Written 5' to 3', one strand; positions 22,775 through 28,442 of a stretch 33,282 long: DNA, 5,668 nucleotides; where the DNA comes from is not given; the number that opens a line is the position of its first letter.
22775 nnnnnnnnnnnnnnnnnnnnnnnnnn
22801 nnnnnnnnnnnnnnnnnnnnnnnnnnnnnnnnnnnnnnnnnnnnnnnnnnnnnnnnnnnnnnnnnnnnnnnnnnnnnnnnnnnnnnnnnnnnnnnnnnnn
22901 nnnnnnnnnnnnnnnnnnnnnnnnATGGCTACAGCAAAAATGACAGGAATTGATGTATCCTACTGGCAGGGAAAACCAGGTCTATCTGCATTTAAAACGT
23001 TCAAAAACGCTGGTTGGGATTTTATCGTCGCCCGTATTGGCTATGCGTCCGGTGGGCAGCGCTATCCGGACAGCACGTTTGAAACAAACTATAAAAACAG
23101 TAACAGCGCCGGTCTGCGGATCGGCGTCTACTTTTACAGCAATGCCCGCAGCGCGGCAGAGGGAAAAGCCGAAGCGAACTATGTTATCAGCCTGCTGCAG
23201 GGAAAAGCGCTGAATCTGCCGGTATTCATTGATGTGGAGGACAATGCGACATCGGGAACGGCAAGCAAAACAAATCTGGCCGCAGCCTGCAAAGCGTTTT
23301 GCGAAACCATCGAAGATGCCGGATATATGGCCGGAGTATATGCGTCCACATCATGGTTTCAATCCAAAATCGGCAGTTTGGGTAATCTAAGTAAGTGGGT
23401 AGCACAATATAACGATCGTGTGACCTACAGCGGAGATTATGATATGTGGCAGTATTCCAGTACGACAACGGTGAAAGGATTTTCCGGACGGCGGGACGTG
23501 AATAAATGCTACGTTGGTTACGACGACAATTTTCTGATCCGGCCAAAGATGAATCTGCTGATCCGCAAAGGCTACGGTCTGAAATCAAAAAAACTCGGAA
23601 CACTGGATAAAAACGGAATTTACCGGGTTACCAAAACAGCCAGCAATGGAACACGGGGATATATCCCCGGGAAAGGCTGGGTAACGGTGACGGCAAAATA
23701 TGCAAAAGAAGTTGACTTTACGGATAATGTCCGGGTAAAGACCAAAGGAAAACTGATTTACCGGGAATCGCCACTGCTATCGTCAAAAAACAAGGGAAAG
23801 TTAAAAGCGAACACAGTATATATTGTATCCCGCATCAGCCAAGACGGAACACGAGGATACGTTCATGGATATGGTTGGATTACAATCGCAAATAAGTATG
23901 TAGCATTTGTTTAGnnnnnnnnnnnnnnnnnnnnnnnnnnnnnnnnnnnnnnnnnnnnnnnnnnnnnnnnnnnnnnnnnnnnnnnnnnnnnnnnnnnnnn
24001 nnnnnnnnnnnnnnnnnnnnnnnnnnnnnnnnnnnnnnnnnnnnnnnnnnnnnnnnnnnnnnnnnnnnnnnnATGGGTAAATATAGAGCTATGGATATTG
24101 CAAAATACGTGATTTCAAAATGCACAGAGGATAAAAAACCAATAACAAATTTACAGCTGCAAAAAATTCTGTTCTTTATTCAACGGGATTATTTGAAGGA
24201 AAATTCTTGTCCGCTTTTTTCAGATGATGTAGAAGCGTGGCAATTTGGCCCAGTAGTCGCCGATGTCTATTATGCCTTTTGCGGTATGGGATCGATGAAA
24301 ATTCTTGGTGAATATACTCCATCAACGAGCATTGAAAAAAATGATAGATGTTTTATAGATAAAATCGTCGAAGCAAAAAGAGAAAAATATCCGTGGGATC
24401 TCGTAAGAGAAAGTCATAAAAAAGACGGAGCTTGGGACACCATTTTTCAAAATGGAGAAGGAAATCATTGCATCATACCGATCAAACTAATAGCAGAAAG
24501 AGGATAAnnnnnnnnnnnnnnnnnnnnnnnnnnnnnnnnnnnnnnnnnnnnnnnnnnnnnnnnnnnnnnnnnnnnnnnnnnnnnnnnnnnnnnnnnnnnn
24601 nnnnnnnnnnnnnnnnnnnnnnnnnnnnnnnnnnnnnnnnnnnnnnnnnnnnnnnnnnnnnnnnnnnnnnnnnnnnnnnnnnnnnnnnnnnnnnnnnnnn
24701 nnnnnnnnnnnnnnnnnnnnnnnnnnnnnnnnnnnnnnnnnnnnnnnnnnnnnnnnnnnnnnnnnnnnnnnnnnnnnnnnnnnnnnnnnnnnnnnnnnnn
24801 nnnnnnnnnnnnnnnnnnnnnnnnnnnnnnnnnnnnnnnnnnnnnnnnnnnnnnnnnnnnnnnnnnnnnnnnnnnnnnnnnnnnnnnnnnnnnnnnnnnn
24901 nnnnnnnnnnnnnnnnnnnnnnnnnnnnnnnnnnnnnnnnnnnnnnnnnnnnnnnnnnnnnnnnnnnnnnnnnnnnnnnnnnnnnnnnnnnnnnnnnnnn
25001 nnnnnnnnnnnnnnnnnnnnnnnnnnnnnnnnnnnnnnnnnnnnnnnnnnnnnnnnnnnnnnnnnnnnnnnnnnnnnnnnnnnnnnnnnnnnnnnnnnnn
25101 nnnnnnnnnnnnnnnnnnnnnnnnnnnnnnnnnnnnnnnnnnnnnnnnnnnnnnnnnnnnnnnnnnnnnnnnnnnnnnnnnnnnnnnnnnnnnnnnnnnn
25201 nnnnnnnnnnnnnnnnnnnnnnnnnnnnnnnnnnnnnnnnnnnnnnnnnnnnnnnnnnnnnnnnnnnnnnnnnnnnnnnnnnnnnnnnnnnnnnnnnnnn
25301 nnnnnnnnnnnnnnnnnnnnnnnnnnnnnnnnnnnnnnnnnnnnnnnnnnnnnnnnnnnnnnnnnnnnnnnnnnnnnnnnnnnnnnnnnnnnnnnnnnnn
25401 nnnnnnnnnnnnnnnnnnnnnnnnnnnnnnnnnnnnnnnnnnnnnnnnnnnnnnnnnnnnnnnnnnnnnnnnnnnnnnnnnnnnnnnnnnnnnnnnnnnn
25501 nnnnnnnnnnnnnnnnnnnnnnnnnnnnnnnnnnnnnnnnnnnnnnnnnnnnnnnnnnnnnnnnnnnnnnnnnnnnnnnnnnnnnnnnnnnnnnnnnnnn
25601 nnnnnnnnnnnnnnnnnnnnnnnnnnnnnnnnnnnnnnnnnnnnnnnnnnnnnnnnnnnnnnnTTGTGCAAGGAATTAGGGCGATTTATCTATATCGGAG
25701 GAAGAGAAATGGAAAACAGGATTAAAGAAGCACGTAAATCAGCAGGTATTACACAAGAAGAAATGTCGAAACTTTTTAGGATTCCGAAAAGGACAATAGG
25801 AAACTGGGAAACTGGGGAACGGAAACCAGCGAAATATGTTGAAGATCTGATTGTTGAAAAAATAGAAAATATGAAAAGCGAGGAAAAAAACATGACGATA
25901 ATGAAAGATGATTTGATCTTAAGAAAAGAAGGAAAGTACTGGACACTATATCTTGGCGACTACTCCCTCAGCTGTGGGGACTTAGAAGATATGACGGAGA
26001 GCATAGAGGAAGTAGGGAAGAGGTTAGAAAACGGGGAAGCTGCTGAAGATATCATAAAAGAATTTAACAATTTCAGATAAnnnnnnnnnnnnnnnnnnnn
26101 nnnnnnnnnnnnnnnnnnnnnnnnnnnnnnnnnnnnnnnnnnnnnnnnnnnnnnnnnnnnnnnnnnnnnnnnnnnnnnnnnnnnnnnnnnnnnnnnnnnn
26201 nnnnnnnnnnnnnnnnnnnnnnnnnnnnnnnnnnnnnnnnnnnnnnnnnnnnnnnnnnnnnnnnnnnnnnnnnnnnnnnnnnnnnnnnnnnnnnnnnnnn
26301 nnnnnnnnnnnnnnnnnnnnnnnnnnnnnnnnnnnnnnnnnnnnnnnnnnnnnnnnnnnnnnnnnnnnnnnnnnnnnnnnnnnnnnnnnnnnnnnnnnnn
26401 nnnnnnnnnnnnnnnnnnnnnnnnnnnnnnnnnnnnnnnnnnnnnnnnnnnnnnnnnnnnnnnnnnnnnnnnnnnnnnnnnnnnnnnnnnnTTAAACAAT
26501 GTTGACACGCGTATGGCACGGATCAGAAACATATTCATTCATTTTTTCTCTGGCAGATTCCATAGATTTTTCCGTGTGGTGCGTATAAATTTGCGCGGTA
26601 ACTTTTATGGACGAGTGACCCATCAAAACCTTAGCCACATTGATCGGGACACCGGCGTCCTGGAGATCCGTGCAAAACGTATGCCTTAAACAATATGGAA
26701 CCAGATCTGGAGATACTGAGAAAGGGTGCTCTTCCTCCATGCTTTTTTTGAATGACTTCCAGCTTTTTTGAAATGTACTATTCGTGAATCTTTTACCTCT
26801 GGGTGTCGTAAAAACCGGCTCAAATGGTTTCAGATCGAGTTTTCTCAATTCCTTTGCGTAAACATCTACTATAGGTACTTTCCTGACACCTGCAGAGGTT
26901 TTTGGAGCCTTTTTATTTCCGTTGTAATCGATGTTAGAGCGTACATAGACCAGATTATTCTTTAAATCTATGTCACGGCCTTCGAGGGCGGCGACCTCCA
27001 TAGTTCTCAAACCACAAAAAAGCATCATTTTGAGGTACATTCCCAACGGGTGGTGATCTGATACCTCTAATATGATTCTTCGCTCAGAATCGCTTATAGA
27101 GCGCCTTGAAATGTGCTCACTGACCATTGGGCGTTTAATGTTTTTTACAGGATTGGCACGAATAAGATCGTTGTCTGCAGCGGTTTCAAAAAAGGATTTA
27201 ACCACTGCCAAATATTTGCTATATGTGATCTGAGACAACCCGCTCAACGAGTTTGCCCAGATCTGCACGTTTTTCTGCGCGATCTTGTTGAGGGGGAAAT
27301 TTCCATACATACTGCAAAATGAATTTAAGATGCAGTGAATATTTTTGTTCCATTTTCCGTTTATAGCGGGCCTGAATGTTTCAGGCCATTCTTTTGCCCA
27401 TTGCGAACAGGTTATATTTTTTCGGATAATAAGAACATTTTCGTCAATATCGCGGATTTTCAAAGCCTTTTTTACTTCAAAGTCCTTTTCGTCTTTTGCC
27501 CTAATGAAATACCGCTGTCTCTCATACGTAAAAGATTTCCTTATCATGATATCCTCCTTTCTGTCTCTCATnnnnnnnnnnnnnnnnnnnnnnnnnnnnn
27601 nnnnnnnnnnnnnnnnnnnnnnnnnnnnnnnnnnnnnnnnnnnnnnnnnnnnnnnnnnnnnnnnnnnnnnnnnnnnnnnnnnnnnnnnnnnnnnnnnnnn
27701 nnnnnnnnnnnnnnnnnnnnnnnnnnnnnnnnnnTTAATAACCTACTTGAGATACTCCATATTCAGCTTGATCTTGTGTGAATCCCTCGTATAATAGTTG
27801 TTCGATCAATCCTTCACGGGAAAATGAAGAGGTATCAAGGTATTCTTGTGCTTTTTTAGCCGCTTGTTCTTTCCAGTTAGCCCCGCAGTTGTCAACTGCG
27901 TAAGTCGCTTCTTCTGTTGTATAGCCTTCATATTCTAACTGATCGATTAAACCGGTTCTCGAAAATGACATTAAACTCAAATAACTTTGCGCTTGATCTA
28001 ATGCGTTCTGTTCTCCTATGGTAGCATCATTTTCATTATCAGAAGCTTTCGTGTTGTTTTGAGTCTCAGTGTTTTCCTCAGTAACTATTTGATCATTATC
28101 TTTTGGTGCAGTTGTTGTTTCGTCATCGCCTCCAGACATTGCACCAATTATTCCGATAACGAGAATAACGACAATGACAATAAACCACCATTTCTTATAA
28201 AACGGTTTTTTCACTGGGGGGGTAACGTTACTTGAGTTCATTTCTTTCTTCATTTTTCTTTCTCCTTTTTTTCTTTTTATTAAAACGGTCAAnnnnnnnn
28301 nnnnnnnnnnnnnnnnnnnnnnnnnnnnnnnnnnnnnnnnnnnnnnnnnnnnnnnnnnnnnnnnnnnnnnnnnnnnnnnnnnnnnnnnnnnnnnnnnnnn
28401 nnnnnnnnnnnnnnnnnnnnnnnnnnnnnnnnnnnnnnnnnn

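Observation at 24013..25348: Self-contained two-gene moron: a Panacea-domain (DUF4065) protein translationally coupled to an uncharacterised 3-TM membrane protein, bracketed by twin terminators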

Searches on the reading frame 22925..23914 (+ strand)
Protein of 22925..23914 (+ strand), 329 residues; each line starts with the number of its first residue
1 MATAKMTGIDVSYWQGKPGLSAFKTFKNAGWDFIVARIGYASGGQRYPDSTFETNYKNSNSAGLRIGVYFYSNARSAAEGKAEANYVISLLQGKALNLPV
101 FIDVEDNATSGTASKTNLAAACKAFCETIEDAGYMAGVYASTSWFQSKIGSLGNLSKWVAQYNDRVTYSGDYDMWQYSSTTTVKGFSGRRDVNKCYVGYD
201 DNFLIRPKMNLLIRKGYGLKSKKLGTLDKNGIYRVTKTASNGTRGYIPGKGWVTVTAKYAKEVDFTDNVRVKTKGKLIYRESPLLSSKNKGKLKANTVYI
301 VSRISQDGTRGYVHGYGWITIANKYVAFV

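Call 8: search_protein_families(library=pfam, proteins=[window:22925-23914:+], max_evalue=1)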
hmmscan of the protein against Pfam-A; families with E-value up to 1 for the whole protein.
window:22925-23914:+ (329 aa): 5 families
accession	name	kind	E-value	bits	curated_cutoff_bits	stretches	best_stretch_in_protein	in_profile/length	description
PF01183.26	Glyco_hydro_25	-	1.8e-28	100.5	27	1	9-185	1-179/180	Glycosyl hydrolases family 25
PF08924.17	Rv2525c_GlyHyd-like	-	4.2e-05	24.2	27.2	1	26-182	3-173/198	Rv2525c-like, glycoside hydrolase-like domain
PF10978.13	DUF2785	-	0.0018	18.4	25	0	241-260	56-75/174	Protein of unknown function (DUF2785)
PF08239.17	SH3_3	-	0.0097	16.5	27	0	213-256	5-40/54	Bacterial SH3 domain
PF19087.6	DUF5776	-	0.47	11.1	27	1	267-326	7-67/67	Domain of unknown function (DUF5776)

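Call 45: find_related_loci(query=window:22925-23914:+, collection=viral_contigs, flank=6000)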
Query window:22925-23914:+ (329 aa) in viral_contigs; peptide patterns used: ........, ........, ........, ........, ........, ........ (x = any residue, [..] = any of these).
4 stretches matched a pattern; 3 encode a relative of the query (tblastn E <= 1e-3); 3 distinct loci.
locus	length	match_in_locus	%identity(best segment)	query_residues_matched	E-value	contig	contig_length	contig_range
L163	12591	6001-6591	51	3-196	1e-62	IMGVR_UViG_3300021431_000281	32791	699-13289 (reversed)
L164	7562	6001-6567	36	8-199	3e-32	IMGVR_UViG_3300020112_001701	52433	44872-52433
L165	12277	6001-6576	38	6-199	8e-30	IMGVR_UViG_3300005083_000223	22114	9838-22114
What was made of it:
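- Tried and rejected: The endolysin has only three distant relatives in IMG/VR (call 45).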

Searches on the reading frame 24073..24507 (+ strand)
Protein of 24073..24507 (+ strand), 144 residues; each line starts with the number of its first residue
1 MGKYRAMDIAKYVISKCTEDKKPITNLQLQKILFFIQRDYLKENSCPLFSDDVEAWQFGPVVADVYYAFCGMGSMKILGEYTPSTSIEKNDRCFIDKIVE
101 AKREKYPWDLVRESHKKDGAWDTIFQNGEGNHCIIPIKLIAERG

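Call 5: search_protein_families(library=padloc, proteins=[window:24073-24507:+], max_evalue=1)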
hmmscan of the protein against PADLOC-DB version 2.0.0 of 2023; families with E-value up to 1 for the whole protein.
window:24073-24507:+ (144 aa): 0 families

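Call 6: search_protein_families(library=phrogs, proteins=[window:24073-24507:+], max_evalue=1)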
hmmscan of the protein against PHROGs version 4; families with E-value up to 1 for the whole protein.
window:24073-24507:+ (144 aa): 7 families
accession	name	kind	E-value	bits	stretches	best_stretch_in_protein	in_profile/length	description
phrog_1281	-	unknown function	7e-36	124.7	1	3-142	7-148/195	-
phrog_10390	-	unknown function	4.6e-22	79.9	1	4-141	149-288/299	-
phrog_12393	-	unknown function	0.017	15.9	1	1-77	1-76/157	-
phrog_18583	-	unknown function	0.033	15.5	1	66-114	46-96/106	-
phrog_14939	-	unknown function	0.038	14.2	1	13-113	11-103/313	-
phrog_20169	-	moron, auxiliary metabolic gene and host takeover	0.092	13.6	1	22-102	81-161/174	membrane protein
phrog_10683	-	unknown function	0.12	13.5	1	42-57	26-41/48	-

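Call 7: search_protein_families(library=ncbifam, proteins=[window:24073-24507:+], max_evalue=1)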
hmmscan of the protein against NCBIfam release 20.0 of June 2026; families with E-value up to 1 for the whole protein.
window:24073-24507:+ (144 aa): 1 family
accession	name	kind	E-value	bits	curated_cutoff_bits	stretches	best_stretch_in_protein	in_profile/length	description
NF047745.1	SocA_antitoxin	equivalog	3.7e-24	85.4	190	1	8-131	5-139/176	type VI toxin-antitoxin system SocA family antitoxin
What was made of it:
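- On SocAB type VI toxin–antitoxin system: NF047745 at 85.4 bits against a 190-bit cut-off (call 7).
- NCBIfam SocA_antitoxin matches gene 1 at E 3.7e-24 (call 7). That match is 85 bits against a 190-bit cut-off, so gene 1 is not an equivalog (call 7).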

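Call 8: search_protein_families(library=pfam, proteins=[window:24073-24507:+], max_evalue=1)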
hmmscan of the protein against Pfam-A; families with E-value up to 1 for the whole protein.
window:24073-24507:+ (144 aa): 1 family
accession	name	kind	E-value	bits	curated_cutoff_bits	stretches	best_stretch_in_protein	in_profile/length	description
PF13274.11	SocA_Panacea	-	8e-16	59.4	25.7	1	29-121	1-112/113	Antitoxin SocA-like, Panacea domain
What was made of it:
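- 24073..24507 (+): panA: single-domain Panacea (DUF4065) antitoxin, 144 aa, with no extra N-terminal domain. Pfam PF13274, 59.4 bits, E 8e-16 (call 8).
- Closest known: SocAB of Caulobacter crescentus. Same: The antitoxin carries the same Panacea/DUF4065 domain (calls 7, 8).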

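Call 36: search_protein_families(library=pfam, alignment_id=A2, max_evalue=0.001)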
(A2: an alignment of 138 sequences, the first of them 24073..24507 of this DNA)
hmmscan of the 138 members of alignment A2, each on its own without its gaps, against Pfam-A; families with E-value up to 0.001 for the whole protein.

A. member 1, window:24073-24507:+ (144 aa): 1 family
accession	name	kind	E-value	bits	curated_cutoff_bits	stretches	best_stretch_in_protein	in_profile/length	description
PF13274.11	SocA_Panacea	-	8e-16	59.4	25.7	1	29-121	1-112/113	Antitoxin SocA-like, Panacea domain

B. families by the number of members that match (of 138 scanned): 1 family
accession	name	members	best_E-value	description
PF13274.11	SocA_Panacea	138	3.3e-23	Antitoxin SocA-like, Panacea domain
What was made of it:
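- All 138 distinct partners match PF13274 (call 36).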

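Call 62: search_solved_structures(query=window:24073-24507:+, max_evalue=1)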
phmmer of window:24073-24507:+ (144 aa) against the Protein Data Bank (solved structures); distinct sequences matched with E-value up to 1: 0.

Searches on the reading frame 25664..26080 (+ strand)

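Call 8: search_protein_families(library=pfam, proteins=[window:25664-26080:+], max_evalue=1)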
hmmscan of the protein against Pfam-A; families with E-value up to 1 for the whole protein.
window:25664-26080:+ (138 aa): 10 families
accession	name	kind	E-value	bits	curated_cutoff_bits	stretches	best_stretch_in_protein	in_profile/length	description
PF01381.28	HTH_3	-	2.9e-09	37.2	23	1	20-55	1-36/55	Helix-turn-helix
PF12844.13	HTH_19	-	3.2e-05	24.2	30.2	1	18-55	2-39/64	Helix-turn-helix domain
PF13560.12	HTH_31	-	0.0002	22.1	27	1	19-55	5-42/64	Helix-turn-helix domain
PF13413.12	HTH_25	-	0.0043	17.3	24.6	1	20-51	2-33/62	Helix-turn-helix domain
PF02796.21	HTH_7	-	0.013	16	23.8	1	112-135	8-32/45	Helix-turn-helix domain of resolvase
PF20432.4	Xre-like-HTH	-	0.027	15.2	25.8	1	22-50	17-44/63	Antitoxin Xre-like helix-turn-helix domain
PF01710.22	HTH_Tnp_IS630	-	0.055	14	21.3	1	27-73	17-62/119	Transposase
PF07022.19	Phage_CI_repr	-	0.066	14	22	1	23-59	6-43/65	Bacteriophage CI repressor helix-turn-helix domain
PF04182.18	B-block_TFIIIC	-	0.077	13.5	22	0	24-45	14-35/73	B-block binding subunit of TFIIIC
PF15731.11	MqsA_antitoxin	-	0.16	12.5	30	1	18-59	72-113/131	Antitoxin component of bacterial toxin-antitoxin system, MqsA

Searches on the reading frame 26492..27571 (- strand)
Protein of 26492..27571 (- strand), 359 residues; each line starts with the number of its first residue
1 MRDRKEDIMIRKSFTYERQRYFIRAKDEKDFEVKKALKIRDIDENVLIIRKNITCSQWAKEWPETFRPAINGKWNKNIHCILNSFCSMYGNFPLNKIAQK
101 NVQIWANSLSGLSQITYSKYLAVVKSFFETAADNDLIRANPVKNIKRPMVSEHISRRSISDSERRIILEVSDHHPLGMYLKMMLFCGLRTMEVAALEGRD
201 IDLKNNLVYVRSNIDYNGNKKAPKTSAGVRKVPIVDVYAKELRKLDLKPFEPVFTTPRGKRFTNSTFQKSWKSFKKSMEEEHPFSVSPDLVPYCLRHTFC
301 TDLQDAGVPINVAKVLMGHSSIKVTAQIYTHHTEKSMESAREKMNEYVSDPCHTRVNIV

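Call 8: search_protein_families(library=pfam, proteins=[window:26492-27571:-], max_evalue=1)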
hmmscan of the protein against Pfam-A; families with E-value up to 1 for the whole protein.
window:26492-27571:- (359 aa): 5 families
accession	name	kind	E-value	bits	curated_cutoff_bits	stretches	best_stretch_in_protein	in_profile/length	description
PF00589.27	Phage_integrase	-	2.8e-21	76.5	27.1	1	177-334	25-170/172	Phage integrase family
PF13102.12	Phage_int_SAM_5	-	0.0074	17.1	22.3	1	76-144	26-95/98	Phage integrase SAM-like domain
PF00611.28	FCH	-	0.056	14.2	27.8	1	238-281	33-72/78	Fes/CIP4, and EFC/F-BAR homology domain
PF02899.23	Phage_int_SAM_1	-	0.13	13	22.3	1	93-132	39-80/83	Phage integrase, N-terminal SAM-like domain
PF22711.1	SNaCT5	-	0.33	11.5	27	1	5-58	34-87/196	Short NACHT-associated C-Terminal domain, family 5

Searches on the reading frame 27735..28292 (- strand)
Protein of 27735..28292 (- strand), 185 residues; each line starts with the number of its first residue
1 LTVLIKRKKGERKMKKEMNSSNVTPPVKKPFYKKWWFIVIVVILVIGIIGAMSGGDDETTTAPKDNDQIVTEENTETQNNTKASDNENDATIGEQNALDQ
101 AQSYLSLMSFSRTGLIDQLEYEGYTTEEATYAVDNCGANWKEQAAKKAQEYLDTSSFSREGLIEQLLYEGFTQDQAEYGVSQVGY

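Call 68: search_protein_families(library=pfam, proteins=[window:27735-28292:-], max_evalue=0.01)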
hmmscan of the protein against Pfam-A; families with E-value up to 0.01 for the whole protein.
window:27735-28292:- (185 aa): 2 families
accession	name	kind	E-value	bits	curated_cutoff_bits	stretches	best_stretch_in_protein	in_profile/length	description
PF07553.16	Lipoprotein_Ltp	-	2.1e-33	114.6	23.2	2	139-182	1-47/48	Host cell surface-exposed lipoprotein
PF12698.13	ABC2_membrane_3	-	0.0076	15.8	31.6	1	35-174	3-126/347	ABC-2 family transporter protein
